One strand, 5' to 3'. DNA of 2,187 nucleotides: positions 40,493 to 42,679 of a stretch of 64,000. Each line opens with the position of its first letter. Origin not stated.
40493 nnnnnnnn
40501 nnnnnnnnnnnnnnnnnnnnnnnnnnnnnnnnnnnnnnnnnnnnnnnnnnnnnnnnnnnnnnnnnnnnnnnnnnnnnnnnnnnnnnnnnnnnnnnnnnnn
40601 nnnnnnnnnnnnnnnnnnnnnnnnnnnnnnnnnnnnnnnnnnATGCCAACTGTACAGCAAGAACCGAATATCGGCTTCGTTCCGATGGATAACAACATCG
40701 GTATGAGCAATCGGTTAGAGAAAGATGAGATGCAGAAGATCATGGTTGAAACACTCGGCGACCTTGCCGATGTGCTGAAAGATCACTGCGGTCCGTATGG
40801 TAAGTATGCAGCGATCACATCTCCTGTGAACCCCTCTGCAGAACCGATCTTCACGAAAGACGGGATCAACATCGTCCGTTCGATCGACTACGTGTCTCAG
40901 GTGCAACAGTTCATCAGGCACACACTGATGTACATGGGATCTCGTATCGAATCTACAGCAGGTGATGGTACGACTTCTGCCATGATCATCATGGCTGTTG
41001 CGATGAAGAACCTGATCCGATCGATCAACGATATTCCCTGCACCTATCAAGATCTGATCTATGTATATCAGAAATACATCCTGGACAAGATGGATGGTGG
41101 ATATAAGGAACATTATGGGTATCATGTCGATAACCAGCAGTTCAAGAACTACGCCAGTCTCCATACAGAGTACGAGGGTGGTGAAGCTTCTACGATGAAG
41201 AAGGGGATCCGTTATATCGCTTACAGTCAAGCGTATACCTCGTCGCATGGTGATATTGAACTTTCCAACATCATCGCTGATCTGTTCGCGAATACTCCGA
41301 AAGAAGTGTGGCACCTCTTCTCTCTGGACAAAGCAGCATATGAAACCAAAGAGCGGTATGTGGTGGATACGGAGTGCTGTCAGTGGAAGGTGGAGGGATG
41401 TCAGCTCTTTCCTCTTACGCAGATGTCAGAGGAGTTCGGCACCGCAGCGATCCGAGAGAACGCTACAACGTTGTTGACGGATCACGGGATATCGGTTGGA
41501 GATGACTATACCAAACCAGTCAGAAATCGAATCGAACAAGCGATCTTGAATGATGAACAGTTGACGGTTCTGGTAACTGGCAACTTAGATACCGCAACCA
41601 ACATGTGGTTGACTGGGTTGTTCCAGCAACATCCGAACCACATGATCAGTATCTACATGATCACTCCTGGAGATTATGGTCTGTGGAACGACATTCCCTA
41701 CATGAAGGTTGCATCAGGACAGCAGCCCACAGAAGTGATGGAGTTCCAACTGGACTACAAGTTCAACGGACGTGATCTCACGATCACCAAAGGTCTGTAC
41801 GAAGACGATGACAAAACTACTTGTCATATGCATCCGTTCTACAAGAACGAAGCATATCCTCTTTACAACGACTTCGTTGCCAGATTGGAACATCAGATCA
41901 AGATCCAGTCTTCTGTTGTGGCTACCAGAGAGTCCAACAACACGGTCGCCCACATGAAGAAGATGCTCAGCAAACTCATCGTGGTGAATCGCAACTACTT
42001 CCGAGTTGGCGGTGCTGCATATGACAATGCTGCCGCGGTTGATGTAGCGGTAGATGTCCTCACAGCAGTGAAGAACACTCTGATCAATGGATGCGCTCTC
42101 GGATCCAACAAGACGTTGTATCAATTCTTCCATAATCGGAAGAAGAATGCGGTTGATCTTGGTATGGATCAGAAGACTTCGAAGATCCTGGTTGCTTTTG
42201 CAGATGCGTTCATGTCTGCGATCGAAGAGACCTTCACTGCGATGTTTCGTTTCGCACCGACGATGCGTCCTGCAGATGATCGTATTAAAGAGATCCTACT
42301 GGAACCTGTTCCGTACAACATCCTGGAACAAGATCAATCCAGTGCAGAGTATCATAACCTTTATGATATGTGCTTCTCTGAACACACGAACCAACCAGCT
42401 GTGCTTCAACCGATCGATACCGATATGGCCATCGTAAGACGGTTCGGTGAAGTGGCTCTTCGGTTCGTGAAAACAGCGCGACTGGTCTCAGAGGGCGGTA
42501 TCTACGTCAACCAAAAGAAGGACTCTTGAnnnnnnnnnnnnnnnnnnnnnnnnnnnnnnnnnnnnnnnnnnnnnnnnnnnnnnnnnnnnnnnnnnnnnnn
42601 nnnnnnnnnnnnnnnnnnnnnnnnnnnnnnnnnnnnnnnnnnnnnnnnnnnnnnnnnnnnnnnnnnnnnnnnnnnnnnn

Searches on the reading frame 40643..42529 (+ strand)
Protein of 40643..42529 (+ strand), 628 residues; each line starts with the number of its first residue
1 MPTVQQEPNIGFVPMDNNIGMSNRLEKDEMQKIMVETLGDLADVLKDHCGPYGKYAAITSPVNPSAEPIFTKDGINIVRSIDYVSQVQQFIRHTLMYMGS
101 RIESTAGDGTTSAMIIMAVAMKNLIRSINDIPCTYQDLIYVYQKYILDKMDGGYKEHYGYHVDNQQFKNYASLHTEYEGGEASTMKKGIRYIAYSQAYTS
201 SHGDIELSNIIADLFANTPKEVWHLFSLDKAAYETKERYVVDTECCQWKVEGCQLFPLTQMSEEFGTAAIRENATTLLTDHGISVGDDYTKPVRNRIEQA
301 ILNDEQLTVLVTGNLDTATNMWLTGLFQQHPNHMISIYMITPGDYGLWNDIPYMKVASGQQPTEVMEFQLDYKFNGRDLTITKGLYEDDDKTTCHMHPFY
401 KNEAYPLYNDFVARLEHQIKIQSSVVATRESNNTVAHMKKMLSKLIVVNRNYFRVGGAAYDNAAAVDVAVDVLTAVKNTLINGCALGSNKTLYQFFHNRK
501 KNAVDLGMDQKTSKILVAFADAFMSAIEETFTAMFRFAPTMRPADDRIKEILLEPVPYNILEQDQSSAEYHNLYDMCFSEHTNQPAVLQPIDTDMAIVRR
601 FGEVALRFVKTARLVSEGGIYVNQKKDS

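Call 10: search_protein_families(library=pfam, proteins=[window:40643-42529:+], max_evalue=0.01)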
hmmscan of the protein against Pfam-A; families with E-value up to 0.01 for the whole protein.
window:40643-42529:+ (628 aa): 1 family
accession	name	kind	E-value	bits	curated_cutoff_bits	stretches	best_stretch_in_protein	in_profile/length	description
PF00118.29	Cpn60_TCP1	-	3.4e-06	26.5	34.3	1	41-130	1-83/490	TCP-1/cpn60 chaperonin family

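Call 53: search_solved_structures(query=window:40643-42529:+, max_evalue=0.01)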
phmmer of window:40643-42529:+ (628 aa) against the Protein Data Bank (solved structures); distinct sequences matched with E-value up to 0.01: 49.
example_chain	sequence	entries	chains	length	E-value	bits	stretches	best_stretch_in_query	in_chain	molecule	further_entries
6tmt_A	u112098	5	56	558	4.3e-06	28.8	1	29-125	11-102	Putative GroEL-like chaperonine protein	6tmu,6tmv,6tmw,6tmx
1iok_A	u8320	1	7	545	0.00011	24.1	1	33-122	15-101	CHAPERONIN 60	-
4ki8_A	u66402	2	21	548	0.00013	23.9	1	34-119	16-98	GroEL protein | 60 kDa chaperonin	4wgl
5opx_A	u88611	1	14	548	0.00016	23.7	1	34-120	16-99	60 kDa chaperonin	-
5opw_A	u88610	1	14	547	0.00016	23.6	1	34-120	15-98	60 kDa chaperonin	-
2yey_A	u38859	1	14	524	0.00017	23.6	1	34-119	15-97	60 KDA CHAPERONIN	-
1pcq_A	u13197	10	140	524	0.00017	23.6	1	34-119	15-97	groEL protein | 60 KDA CHAPERONIN | Chaperonin GroEL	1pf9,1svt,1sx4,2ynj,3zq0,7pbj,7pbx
4hel_A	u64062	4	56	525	0.00017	23.6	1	34-119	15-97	60 kDa chaperonin 4 | Chaperonin GroEL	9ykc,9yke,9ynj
3c9v_A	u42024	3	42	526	0.00017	23.6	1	34-119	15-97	60 kDa chaperonin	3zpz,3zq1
4aaq_A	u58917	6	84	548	0.00018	23.5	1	34-119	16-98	60 KDA CHAPERONIN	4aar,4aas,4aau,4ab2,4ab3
9mmz_A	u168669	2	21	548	0.00018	23.5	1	34-119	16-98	Chaperonin GroEL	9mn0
2eu1_A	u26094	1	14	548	0.00018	23.5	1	34-119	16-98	GROEL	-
4pkn_G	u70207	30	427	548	0.00018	23.5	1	34-119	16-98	60 kDa chaperonin | Chaperonin GroEL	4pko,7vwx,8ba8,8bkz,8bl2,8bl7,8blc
4v43_A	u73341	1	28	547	0.00018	23.5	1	34-119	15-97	GROEL PROTEIN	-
1aon_A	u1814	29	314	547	0.00018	23.5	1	34-119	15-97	GROEL | groEL protein | 60 kDa chaperonin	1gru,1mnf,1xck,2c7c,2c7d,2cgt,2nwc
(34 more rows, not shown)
